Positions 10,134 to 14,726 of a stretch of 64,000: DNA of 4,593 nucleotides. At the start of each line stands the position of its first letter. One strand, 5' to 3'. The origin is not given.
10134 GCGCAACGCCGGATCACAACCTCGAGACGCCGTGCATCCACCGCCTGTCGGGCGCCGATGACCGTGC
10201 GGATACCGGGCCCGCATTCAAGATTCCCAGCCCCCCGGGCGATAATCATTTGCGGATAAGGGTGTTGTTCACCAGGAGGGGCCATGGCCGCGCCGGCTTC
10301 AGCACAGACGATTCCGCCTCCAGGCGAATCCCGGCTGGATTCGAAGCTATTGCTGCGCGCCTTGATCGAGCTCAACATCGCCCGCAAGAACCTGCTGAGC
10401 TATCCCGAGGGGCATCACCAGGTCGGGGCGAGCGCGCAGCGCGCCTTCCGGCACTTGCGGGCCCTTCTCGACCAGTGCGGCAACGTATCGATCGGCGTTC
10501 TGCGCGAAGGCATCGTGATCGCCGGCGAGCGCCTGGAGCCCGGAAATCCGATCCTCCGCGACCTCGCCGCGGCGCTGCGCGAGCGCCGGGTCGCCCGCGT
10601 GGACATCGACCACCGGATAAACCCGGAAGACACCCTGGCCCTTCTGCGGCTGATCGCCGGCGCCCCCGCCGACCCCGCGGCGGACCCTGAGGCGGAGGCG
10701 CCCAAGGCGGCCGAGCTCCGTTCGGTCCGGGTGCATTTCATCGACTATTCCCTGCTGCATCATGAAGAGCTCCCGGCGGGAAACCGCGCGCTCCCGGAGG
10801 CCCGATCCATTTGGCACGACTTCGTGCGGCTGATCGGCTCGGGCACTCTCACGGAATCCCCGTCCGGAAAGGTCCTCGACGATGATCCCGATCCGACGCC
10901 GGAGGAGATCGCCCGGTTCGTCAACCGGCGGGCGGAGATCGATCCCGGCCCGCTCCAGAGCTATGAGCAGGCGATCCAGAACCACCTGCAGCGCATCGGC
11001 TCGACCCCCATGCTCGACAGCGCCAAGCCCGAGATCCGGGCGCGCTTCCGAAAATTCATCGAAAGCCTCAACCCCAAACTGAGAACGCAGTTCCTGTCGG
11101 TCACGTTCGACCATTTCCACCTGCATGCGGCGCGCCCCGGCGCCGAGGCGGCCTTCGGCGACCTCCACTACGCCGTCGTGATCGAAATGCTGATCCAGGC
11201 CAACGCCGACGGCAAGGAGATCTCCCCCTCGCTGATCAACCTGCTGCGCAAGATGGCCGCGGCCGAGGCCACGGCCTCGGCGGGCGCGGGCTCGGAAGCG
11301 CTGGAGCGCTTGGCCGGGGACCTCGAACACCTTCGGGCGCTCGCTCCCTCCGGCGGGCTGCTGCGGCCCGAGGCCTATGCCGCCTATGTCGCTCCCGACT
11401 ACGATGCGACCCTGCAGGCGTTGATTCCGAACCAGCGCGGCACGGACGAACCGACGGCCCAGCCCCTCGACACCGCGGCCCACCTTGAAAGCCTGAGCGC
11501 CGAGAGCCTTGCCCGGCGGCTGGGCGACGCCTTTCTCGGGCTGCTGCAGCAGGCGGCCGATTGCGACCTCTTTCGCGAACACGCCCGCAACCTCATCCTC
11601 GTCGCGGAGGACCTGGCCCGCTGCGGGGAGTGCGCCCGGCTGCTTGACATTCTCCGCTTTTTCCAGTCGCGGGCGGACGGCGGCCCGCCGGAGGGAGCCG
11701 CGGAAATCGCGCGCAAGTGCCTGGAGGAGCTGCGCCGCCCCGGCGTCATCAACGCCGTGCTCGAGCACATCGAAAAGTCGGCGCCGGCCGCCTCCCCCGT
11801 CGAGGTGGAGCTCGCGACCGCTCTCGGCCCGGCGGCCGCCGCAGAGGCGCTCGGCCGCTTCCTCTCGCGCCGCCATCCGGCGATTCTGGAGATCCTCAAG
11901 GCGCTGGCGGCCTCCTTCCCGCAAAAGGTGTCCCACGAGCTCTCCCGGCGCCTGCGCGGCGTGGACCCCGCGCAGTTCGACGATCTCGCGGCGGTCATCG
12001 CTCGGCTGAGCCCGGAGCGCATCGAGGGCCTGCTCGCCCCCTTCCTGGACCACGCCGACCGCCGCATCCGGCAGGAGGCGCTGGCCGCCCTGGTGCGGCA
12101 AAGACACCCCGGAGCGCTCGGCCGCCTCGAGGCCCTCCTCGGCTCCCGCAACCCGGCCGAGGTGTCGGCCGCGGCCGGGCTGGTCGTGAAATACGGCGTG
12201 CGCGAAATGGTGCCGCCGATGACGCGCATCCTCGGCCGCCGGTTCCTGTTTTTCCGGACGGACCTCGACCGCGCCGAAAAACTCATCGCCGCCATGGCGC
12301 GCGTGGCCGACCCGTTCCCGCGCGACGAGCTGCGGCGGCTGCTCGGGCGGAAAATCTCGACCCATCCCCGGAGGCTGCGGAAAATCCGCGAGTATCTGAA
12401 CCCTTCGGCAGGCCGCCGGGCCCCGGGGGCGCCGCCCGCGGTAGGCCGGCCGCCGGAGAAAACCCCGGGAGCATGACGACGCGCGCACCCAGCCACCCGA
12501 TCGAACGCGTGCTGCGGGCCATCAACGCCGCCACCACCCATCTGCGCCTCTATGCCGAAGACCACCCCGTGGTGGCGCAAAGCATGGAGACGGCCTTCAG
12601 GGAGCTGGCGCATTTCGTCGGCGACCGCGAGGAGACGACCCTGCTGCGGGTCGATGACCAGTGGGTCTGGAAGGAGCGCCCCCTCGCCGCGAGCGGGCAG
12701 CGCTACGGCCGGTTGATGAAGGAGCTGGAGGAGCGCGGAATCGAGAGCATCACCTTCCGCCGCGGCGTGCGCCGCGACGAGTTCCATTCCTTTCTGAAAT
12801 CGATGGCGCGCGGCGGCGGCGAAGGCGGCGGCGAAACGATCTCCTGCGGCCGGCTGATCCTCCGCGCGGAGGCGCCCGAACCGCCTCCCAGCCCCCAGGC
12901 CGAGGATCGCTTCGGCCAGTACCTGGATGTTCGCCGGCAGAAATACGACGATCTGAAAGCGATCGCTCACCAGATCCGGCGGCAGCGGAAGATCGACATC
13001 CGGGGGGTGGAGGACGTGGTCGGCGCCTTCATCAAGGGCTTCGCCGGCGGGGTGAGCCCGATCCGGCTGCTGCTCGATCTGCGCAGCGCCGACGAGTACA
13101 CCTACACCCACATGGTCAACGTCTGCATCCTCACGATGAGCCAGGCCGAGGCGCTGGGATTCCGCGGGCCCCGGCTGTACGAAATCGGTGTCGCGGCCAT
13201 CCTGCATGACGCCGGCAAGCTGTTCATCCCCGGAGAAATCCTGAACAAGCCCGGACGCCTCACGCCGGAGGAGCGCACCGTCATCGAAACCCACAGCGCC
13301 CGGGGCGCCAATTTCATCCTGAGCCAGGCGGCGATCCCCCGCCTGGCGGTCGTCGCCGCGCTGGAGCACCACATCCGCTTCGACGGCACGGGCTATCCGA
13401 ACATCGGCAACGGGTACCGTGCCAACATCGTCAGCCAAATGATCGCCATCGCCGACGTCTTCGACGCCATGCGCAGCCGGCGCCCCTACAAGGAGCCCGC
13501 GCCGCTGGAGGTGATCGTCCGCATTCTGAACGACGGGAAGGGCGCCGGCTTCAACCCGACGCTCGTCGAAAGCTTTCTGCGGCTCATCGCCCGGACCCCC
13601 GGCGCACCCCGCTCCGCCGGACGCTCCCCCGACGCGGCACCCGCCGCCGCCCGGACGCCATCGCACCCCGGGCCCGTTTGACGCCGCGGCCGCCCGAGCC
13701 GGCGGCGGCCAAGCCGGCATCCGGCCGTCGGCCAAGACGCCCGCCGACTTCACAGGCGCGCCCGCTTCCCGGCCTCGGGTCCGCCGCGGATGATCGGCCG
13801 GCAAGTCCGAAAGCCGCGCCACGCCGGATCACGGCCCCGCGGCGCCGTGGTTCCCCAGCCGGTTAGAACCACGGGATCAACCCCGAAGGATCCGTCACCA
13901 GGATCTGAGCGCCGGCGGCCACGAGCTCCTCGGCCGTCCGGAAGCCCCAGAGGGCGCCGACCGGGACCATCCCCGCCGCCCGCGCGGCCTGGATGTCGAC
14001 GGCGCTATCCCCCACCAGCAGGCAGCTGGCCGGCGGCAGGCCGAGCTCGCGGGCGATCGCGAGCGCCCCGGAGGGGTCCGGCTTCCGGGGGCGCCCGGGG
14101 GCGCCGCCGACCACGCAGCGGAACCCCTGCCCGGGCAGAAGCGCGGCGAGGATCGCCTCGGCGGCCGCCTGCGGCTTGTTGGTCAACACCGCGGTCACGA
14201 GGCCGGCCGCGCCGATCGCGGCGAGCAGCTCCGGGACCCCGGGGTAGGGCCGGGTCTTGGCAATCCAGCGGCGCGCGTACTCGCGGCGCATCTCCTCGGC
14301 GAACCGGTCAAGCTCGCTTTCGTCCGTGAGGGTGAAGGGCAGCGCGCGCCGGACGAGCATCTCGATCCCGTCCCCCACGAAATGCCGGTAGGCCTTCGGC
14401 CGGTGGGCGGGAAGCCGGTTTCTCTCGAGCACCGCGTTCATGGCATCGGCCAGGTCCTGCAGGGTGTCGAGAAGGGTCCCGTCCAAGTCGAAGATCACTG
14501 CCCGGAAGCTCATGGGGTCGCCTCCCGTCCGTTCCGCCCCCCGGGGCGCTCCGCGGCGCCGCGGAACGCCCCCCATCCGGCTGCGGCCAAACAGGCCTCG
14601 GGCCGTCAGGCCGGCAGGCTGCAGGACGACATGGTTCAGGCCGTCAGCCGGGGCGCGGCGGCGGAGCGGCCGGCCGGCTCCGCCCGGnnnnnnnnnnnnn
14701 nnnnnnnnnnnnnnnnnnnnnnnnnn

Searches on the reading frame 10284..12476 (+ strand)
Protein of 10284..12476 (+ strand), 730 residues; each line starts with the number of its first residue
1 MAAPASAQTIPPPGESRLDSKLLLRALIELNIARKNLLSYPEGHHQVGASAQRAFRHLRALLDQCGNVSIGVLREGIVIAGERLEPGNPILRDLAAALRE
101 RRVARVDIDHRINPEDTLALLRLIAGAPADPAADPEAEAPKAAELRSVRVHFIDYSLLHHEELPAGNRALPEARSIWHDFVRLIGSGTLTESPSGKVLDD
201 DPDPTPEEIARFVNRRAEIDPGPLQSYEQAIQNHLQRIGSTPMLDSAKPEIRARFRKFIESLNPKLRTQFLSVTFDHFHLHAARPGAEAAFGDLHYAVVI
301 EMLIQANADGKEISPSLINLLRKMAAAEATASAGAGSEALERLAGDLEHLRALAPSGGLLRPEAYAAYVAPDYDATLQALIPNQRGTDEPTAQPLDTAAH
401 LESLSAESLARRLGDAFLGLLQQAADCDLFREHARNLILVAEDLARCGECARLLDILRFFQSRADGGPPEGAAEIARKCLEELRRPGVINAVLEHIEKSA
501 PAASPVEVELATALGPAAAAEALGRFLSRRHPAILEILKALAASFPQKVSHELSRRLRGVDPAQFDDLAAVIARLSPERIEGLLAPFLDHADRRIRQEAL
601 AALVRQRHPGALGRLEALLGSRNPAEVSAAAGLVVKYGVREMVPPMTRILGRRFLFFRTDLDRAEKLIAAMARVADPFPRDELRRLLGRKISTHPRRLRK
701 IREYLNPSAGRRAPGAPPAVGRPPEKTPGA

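Call 7: search_protein_families(library=pfam, proteins=[window:10284-12476:+], max_evalue=0.0001)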
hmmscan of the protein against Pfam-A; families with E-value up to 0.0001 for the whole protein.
window:10284-12476:+ (730 aa): 0 families

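Call 78: search_protein_families(library=pfam, proteins=[window:10284-12476:+], max_evalue=0.01)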
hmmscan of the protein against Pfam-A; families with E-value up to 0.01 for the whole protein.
window:10284-12476:+ (730 aa): 2 families
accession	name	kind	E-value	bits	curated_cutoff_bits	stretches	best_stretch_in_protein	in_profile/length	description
PF13646.12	HEAT_2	-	0.00023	21.8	27.7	1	569-632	21-84/88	HEAT repeats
PF05157.20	MshEN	-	0.004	17.5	23.1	0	653-706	30-81/90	MshEN domain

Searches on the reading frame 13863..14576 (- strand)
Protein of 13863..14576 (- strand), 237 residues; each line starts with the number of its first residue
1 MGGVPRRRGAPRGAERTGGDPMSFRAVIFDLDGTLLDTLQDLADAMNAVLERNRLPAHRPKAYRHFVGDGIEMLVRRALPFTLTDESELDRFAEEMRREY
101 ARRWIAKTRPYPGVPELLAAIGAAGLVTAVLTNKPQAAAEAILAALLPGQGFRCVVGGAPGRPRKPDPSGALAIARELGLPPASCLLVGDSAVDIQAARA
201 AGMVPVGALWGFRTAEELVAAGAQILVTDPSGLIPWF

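Call 7: search_protein_families(library=pfam, proteins=[window:13863-14576:-], max_evalue=0.0001)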
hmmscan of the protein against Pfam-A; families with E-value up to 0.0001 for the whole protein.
window:13863-14576:- (237 aa): 4 families
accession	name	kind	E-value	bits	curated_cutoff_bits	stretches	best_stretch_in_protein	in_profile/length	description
PF13419.12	HAD_2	-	9.8e-32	110.9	23.8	1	27-204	1-174/178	Haloacid dehalogenase-like hydrolase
PF00702.32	Hydrolase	-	2.5e-29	103.5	26.4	1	25-202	2-191/191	haloacid dehalogenase-like hydrolase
PF12710.13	HAD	-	5.2e-15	56.8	27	1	27-199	1-189/189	haloacid dehalogenase-like hydrolase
PF13242.12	Hydrolase_like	-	3.4e-09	36.9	22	1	164-220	3-60/75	HAD-hyrolase-like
